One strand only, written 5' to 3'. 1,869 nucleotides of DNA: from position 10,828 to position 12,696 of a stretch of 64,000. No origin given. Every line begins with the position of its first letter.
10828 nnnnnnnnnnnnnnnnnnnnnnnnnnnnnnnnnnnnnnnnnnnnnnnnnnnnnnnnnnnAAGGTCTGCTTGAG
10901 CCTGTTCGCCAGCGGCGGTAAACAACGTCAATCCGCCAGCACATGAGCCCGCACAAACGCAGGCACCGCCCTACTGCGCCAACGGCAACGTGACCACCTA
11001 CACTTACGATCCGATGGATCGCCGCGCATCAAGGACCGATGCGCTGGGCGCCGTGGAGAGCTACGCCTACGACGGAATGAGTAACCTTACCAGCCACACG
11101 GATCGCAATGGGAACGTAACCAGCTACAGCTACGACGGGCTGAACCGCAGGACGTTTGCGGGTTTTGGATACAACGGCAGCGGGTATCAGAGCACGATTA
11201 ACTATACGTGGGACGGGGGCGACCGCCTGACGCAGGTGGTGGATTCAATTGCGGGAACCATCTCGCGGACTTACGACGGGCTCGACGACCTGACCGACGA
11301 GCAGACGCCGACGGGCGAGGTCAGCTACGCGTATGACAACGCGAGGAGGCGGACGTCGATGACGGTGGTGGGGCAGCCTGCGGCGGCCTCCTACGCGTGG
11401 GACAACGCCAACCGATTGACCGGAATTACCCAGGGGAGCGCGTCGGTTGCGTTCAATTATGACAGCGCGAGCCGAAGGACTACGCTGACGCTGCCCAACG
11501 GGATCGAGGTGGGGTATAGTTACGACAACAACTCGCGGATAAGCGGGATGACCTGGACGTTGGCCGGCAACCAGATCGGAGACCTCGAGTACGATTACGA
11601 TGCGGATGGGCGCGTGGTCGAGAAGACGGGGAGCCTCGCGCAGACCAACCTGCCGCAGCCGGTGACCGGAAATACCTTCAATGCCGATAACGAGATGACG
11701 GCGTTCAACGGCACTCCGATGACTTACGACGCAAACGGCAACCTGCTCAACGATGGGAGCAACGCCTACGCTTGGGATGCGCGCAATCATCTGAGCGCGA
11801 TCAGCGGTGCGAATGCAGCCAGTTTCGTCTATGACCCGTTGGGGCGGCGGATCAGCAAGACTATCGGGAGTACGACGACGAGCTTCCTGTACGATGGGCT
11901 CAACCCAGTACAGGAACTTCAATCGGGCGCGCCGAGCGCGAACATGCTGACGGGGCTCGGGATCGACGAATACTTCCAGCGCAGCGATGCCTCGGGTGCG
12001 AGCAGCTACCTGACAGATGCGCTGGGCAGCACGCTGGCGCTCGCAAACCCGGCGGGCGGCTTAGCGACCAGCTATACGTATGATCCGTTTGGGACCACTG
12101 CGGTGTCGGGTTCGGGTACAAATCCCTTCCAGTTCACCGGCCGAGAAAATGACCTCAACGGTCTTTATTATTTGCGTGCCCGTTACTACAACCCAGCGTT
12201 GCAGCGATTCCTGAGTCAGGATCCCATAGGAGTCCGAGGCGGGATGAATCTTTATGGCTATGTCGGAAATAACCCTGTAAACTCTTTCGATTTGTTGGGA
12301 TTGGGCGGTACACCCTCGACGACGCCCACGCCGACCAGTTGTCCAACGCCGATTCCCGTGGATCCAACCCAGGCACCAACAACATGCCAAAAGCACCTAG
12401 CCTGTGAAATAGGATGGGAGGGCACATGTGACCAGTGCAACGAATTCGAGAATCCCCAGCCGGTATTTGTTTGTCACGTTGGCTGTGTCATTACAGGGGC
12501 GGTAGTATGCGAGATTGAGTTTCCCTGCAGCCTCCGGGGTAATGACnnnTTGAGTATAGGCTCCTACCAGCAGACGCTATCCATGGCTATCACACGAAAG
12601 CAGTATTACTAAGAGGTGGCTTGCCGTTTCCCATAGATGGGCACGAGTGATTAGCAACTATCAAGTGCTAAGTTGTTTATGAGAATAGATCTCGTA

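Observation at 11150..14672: ~925-bp internal direct repeat between the two Rhs fragments with C-terminal displacement at LATSY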

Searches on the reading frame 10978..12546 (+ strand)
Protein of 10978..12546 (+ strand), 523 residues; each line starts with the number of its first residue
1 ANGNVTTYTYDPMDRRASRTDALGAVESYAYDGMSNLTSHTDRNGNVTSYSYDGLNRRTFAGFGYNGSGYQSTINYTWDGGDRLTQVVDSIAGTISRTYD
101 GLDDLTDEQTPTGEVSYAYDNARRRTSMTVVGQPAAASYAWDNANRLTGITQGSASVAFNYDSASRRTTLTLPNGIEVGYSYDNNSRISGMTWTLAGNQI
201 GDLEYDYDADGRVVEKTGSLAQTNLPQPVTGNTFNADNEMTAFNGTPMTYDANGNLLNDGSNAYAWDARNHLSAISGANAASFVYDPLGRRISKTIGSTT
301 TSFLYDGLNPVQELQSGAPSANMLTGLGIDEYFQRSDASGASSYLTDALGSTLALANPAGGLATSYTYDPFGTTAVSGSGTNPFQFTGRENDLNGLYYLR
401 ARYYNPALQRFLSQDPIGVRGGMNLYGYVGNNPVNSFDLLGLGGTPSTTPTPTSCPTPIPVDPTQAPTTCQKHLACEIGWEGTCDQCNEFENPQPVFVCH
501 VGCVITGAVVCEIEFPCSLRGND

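Call 8: search_protein_families(library=pfam, proteins=[window:10978-12546:+], max_evalue=0.01)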
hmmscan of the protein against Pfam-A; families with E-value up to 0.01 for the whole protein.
window:10978-12546:+ (523 aa): 1 family
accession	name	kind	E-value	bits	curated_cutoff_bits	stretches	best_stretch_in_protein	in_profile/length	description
PF05593.20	RHS_repeat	-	9.8e-33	112.3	22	5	35-59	5-29/38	RHS Repeat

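Call 9: search_protein_families(library=ncbifam, proteins=[window:10978-12546:+], max_evalue=0.01)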
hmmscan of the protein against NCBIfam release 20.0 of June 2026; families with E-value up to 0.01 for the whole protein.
window:10978-12546:+ (523 aa): 3 families
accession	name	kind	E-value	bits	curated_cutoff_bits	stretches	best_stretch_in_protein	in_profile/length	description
TIGR01643.1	YD_repeat_2x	repeat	8.2e-28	95.8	15.8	3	141-176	1-37/42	YD repeat-containing protein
TIGR03696.1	Rhs_assc_core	domain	5.9e-25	87.6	32.5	1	368-442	1-76/76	RHS repeat-associated core domain-containing protein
NF041261.1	RHS_core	equivalog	1.1e-20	73.2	2000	2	344-442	1160-1261/1261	RHS element core protein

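Call 12: find_homologous_proteins(query=window:10978-12546:+, max_evalue=1e-10)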
Query window:10978-12546:+ (523 aa): 5444 proteins with E <= 1e-10 among 8000 candidates; the best 120 are listed.
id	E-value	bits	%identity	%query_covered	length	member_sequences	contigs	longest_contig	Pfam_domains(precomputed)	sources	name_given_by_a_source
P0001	0.0e+0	1186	100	99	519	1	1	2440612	PF05593.20,PF25023.2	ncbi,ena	-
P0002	6.1e-235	799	72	90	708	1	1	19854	PF05593.20,PF25023.2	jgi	jgi:RHS repeat-associated protein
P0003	2.3e-216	738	87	73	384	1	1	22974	PF05593.20,PF25023.2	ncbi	ncbi:MAG: RHS repeat-associated core domain-containing protein, partial [Candidatus Binataceae bacte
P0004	5.8e-210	717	71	85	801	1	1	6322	PF05593.20,PF25023.2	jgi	jgi:RHS repeat-associated protein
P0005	1.7e-205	702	66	82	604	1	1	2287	PF05593.20,PF25023.2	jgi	jgi:RHS repeat-associated protein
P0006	9.2e-202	690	68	88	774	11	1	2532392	PF05593.20,PF25023.2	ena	-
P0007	3.3e-201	688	61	85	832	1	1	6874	PF05593.20,PF25023.2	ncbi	-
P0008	1.3e-199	683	71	85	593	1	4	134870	PF05593.20,PF25023.2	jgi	jgi:RHS repeat-associated protein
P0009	2.9e-198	678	68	84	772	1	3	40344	PF05593.20,PF25023.2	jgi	jgi:RHS repeat-associated protein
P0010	1.0e-197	676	68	85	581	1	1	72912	PF05593.20,PF25023.2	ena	-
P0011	1.5e-193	663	66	85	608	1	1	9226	PF05593.20,PF25023.2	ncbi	-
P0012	5.5e-191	654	65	92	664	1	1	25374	PF05593.20,PF25023.2,PF22322.2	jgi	jgi:RHS repeat-associated protein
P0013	1.2e-188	646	66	85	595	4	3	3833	PF05593.20,PF25023.2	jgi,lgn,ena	-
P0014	4.5e-187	641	66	87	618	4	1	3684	PF05593.20,PF25023.2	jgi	jgi:RHS repeat-associated protein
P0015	1.1e-186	640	64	85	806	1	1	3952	PF05593.20,PF25023.2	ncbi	-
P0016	6.4e-186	638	64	85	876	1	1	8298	PF05593.20,PF25023.2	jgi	jgi:RHS repeat-associated protein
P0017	4.4e-185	635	68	80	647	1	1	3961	PF05593.20,PF25023.2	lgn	-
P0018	6.0e-184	631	67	83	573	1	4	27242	PF05593.20,PF25023.2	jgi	jgi:RHS repeat-associated protein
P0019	3.6e-183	628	63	86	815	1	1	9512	PF05593.20,PF25023.2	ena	-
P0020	5.1e-182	625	70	77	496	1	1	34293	PF05593.20,PF25023.2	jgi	jgi:RHS repeat-associated protein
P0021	2.8e-181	622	57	99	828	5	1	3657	PF05593.20,PF25023.2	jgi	jgi:RHS repeat-associated protein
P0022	4.4e-179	615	65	84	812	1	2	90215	PF05593.20,PF25023.2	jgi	-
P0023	6.2e-179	614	60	89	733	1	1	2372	PF05593.20,PF25023.2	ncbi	ncbi:MAG: RHS repeat-associated core domain-containing protein, partial [Acidimicrobiales bacterium]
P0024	3.4e-178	612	64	85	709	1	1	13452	PF05593.20,PF25023.2,PF10908.14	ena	-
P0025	4.5e-177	608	63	84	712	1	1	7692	PF05593.20,PF25023.2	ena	-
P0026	1.0e-176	607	64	84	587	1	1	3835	PF05593.20,PF25023.2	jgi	jgi:RHS repeat-associated protein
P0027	3.7e-176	605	68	80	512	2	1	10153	PF05593.20,PF25023.2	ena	-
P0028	2.6e-174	599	62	85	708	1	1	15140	PF05593.20,PF25023.2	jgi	jgi:RHS repeat-associated protein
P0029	5.6e-174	598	69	77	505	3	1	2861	PF05593.20,PF25023.2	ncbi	ncbi:MAG: RHS repeat-associated core domain-containing protein, partial [Candidatus Binatus sp.]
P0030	7.9e-174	598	68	76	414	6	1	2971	PF05593.20,PF25023.2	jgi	-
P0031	2.6e-172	593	59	92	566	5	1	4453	PF05593.20,PF25023.2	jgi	-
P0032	4.9e-171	588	63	84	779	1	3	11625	PF15283.13,PF05593.20,PF25023.2,PF13699.12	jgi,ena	-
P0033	8.2e-170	584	65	78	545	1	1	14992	PF05593.20,PF25023.2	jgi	jgi:RHS repeat-associated protein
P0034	1.6e-169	583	60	88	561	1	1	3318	PF05593.20,PF25023.2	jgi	jgi:RHS repeat-associated protein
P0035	1.7e-168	580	61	85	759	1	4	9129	PF05593.20,PF25023.2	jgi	jgi:RHS repeat-associated protein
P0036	3.1e-168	579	57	88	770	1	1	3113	PF05593.20,PF25023.2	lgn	-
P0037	3.2e-168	579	61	84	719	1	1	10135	PF05593.20,PF25023.2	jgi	jgi:RHS repeat-associated protein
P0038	3.0e-166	573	59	88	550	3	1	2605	PF05593.20,PF25023.2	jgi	jgi:RHS repeat-associated protein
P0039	1.2e-165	571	63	78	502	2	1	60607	PF05593.20,PF25023.2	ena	-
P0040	2.4e-165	570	61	85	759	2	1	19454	PF05593.20,PF25023.2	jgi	jgi:RHS repeat-associated protein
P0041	1.7e-164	567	62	85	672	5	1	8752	PF05593.20,PF25023.2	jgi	-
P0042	2.9e-164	566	62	85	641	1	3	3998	PF05593.20,PF25023.2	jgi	jgi:RHS repeat-associated protein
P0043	3.2e-164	566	59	85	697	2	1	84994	PF05593.20,PF25023.2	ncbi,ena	-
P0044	3.9e-164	566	72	69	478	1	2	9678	PF05593.20,PF25023.2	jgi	jgi:RHS repeat-associated protein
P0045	4.3e-163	562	45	80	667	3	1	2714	PF05593.20,PF25023.2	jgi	-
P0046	1.1e-161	558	59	84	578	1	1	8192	PF05593.20,PF25023.2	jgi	jgi:RHS repeat-associated protein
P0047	3.3e-161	556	54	79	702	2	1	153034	PF05593.20,PF25023.2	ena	-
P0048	2.0e-160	553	58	84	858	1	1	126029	PF05593.20,PF25023.2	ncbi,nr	ncbi:MAG TPA: RHS repeat-associated core domain-containing protein [Candidatus Acidoferrales bacteri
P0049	1.2e-159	551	62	82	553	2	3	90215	PF05593.20,PF25023.2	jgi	-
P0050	8.5e-158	545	60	84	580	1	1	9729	PF05593.20,PF25023.2,PF10908.14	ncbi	-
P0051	1.4e-157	544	60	85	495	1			PF05593.20,PF25023.2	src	-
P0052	6.7e-157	542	60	81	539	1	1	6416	PF05593.20,PF25023.2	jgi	jgi:RHS repeat-associated protein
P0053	8.8e-157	541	52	95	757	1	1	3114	PF05593.20,PF25023.2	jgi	jgi:RHS repeat-associated protein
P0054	9.0e-157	541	57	85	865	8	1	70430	PF05593.20,PF18144.8,PF25023.2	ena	-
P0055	1.1e-156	541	56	85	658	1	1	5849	PF05593.20,PF25023.2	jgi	jgi:RHS repeat-associated protein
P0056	1.7e-156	540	59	83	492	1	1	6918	PF05593.20,PF25023.2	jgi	jgi:RHS repeat-associated protein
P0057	1.7e-156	540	59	84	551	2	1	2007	PF05593.20,PF25023.2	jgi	jgi:RHS repeat-associated protein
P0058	2.7e-156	540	57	85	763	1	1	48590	PF05593.20,PF25023.2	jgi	jgi:RHS repeat-associated protein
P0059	3.0e-156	540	88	54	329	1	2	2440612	PF05593.20,PF25023.2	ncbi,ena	-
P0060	6.0e-156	539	60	81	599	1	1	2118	PF05593.20,PF25023.2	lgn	-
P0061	8.3e-156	538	58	85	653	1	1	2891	PF05593.20,PF25023.2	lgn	-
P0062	7.7e-155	535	57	85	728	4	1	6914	PF05593.20,PF25023.2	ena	-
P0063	1.5e-154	534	59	82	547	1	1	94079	PF05593.20,PF25023.2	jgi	jgi:RHS repeat-associated protein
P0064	2.0e-154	534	58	85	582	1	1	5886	PF05593.20,PF25023.2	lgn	-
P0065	2.1e-154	534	55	90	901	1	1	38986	PF05593.20,PF25023.2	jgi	jgi:RHS repeat-associated protein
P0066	8.9e-154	531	59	84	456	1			PF05593.20,PF25023.2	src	-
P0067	1.1e-153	531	56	85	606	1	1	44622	PF05593.20,PF25023.2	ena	-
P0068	1.8e-153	530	56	84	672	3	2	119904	PF05593.20,PF25023.2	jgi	jgi:RHS repeat-associated protein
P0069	5.2e-153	529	55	86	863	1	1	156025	PF05593.20,PF25023.2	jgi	jgi:RHS repeat-associated protein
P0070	5.3e-153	529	58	85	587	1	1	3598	PF05593.20,PF25023.2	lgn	-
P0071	5.4e-153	529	56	85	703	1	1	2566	PF05593.20,PF25023.2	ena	-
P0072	7.8e-153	528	57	85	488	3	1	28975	PF05593.20,PF25023.2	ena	-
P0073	1.3e-152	528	55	86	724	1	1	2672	PF05593.20,PF25023.2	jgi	jgi:RHS repeat-associated protein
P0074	7.2e-152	525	55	85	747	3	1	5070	PF05593.20,PF25023.2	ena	-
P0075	2.1e-151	524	56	85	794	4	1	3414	PF05593.20,PF25023.2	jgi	-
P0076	2.3e-151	523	56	85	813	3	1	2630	PF05593.20,PF13539.12,PF25023.2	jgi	jgi:RHS repeat-associated protein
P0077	2.6e-151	523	70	65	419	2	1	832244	PF05593.20,PF25023.2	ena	-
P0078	3.1e-151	523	51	95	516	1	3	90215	PF05593.20,PF25023.2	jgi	-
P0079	8.5e-151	522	60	77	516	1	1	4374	PF05593.20,PF25023.2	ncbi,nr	ncbi:MAG TPA: RHS repeat-associated core domain-containing protein, partial [Candidatus Binataceae b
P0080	1.3e-150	521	54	85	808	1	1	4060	PF05593.20,PF25023.2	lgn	-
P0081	1.0e-149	518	55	83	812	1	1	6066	PF21111.4,PF05593.20,PF25023.2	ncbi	ncbi:MAG: RHS repeat-associated core domain-containing protein, partial [Chloroflexota bacterium]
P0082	9.5e-149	515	56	85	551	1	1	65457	PF05593.20,PF25023.2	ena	-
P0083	1.5e-148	514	56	85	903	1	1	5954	PF05593.20,PF25023.2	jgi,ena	-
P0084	2.3e-148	514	57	84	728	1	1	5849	PF05593.20,PF25023.2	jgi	jgi:RHS repeat-associated protein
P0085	2.6e-148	513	68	68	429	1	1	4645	PF05593.20,PF25023.2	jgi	jgi:RHS repeat-associated protein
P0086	3.5e-148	513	58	80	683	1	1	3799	PF05593.20,PF25023.2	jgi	jgi:RHS repeat-associated protein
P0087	1.2e-147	511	56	85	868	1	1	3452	PF05593.20,PF25023.2,PF22322.2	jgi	jgi:RHS repeat-associated protein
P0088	1.7e-147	511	54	85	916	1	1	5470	PF15607.12,PF05593.20,PF25023.2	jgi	jgi:RHS repeat-associated protein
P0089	2.3e-147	510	55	86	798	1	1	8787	PF05593.20,PF25023.2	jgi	-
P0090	3.4e-147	510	55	85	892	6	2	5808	PF05593.20,PF25023.2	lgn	-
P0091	4.0e-147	510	58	81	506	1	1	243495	PF05593.20,PF25023.2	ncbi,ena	-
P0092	4.9e-147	509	55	83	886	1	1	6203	PF05593.20,PF25023.2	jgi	jgi:RHS repeat-associated protein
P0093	5.0e-147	509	53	85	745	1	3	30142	PF05593.20,PF25023.2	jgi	-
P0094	5.3e-147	509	55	84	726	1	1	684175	PF05593.20,PF25023.2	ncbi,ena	-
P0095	5.5e-147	509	57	85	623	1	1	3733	PF05593.20,PF25023.2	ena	-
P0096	8.3e-147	508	54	87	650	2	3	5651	PF05593.20,PF25023.2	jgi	-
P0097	8.3e-147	508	54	84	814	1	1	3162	PF05593.20,PF25023.2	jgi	-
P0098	1.3e-146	508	56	85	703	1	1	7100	PF05593.20,PF25023.2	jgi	jgi:RHS repeat-associated protein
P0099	1.6e-146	508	54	85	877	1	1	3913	PF05593.20,PF25023.2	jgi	jgi:RHS repeat-associated protein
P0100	1.9e-146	507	56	85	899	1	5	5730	PF05593.20,PF25023.2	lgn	-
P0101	2.2e-146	507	56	84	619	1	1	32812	PF05593.20,PF25023.2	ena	-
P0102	2.3e-146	507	49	95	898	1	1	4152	PF05593.20,PF25023.2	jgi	jgi:RHS repeat-associated protein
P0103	2.3e-146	507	56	85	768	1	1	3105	PF15283.13,PF15652.13,PF05593.20,PF25023.2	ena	-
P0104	3.4e-146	506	57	85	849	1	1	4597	PF05593.20,PF25023.2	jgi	jgi:RHS repeat-associated protein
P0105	3.7e-146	506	53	87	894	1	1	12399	PF05593.20,PF25023.2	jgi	jgi:RHS repeat-associated protein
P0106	3.8e-146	506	55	85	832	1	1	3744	PF05593.20,PF25023.2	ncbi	-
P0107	8.6e-146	505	58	84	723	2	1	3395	PF05593.20,PF25023.2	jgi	jgi:RHS repeat-associated protein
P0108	9.1e-146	505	56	84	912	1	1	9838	PF05593.20,PF25023.2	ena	-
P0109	1.6e-145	504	55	85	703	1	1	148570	PF05593.20,PF25023.2,PF15535.13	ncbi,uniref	ncbi:hypothetical protein DF142_27275, partial [Burkholderia cenocepacia]|uniref:RHS repeat domain-c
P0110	1.6e-145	504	56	84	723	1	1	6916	PF05593.20,PF25023.2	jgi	-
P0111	2.5e-145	504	53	89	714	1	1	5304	PF05593.20,PF09000.16,PF25023.2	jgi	jgi:RHS repeat-associated protein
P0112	5.0e-145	503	83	54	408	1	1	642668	PF05593.20,PF25023.2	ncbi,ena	-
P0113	6.8e-145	502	56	83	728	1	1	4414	PF05593.20,PF25023.2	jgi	jgi:RHS repeat-associated protein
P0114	1.1e-144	501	54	84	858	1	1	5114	PF15283.13,PF05593.20,PF25023.2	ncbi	-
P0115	1.2e-144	501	55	85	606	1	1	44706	PF05593.20,PF25023.2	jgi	jgi:RHS repeat-associated protein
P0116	1.3e-144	501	55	85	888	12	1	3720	PF05593.20,PF25023.2,PF00072.31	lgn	-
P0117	2.4e-144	500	57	85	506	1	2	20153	PF05593.20,PF25023.2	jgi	jgi:RHS repeat-associated protein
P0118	3.5e-144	500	53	89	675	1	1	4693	PF05593.20,PF25023.2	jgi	jgi:RHS repeat-associated protein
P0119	3.6e-144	500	55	85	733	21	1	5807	PF05593.20,PF25023.2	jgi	jgi:RHS repeat-associated protein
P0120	5.5e-144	499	54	84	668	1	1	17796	PF05593.20,PF25023.2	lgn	-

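Call 13: find_encoding_contigs(protein=P0059, flank=10000, max_places=6)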
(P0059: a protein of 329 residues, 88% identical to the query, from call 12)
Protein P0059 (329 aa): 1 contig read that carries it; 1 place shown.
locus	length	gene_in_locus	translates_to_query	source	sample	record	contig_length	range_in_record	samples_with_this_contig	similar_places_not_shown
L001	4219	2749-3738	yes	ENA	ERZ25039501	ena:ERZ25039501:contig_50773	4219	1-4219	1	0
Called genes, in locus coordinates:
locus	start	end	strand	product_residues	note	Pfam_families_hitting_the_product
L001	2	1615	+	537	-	?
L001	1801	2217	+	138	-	-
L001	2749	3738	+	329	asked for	PF05593:RHS_repeat (faint), PF25023:TEN_YD-shell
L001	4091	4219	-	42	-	?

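Call 14: find_encoding_contigs(protein=P0003, flank=10000, max_places=4)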
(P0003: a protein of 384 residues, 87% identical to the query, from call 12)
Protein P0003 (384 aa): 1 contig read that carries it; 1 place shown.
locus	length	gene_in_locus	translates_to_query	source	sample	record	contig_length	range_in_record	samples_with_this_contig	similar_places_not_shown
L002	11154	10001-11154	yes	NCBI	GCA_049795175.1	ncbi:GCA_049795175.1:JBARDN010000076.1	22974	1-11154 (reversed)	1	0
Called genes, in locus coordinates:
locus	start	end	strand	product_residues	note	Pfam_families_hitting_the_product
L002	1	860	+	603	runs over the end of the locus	PF03814:KdpA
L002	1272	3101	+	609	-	PF03814:KdpA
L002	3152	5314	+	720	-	PF00122:E1-E2_ATPase, PF00702:Hydrolase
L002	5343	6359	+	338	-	PF02669:KdpC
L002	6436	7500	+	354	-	PF00989:PAS, PF08448:PAS_4, PF00512:HisKA, PF02518:HATPase_c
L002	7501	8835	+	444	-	PF00072:Response_reg, PF00004:AAA (faint), PF00158:Sigma54_activat, PF14532:Sigma54_activ_2, PF07724:AAA_2, PF07728:AAA_5, PF25601:AAA_lid_14, PF02954:HTH_8 (weak)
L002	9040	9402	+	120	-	-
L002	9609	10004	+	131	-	-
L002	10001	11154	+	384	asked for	PF25023:TEN_YD-shell (weak), PF05593:RHS_repeat (weak), PF25023:TEN_YD-shell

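Call 15: find_encoding_contigs(protein=P0112, flank=10000, max_places=4)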
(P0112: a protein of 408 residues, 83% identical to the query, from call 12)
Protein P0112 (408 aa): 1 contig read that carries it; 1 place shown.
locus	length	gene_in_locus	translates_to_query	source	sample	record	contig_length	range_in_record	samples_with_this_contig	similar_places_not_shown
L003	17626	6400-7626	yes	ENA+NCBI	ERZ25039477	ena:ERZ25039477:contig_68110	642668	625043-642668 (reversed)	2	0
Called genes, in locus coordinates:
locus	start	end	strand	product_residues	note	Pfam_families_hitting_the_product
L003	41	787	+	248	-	-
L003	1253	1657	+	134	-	PF01209:Ubie_methyltran, PF13489:Methyltransf_23 (weak), PF13847:Methyltransf_31, PF13649:Methyltransf_25, PF08241:Methyltransf_11, PF08242:Methyltransf_12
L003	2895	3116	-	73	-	PF07927:HicA_toxin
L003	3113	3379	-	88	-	PF15919:HicB_lk_antitox (weak)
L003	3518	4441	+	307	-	PF25023:TEN_YD-shell (faint), PF05593:RHS_repeat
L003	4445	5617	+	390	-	-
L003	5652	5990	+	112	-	-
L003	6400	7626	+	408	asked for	PF05593:RHS_repeat (faint), PF25023:TEN_YD-shell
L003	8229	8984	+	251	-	-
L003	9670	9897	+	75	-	PF05593:RHS_repeat (weak)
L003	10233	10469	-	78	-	PF03693:ParD_antitoxin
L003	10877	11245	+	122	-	-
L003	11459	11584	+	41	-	-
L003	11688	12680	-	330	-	PF00296:Bac_luciferase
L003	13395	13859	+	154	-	PF07811:TadE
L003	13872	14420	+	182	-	PF07811:TadE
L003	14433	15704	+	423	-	PF07811:TadE (weak), PF13400:Tad, PF00092:VWA, PF13519:VWA_2 (weak)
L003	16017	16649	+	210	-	PF00072:Response_reg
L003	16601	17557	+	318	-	PF00158:Sigma54_activat, PF25601:AAA_lid_14, PF02954:HTH_8 (weak)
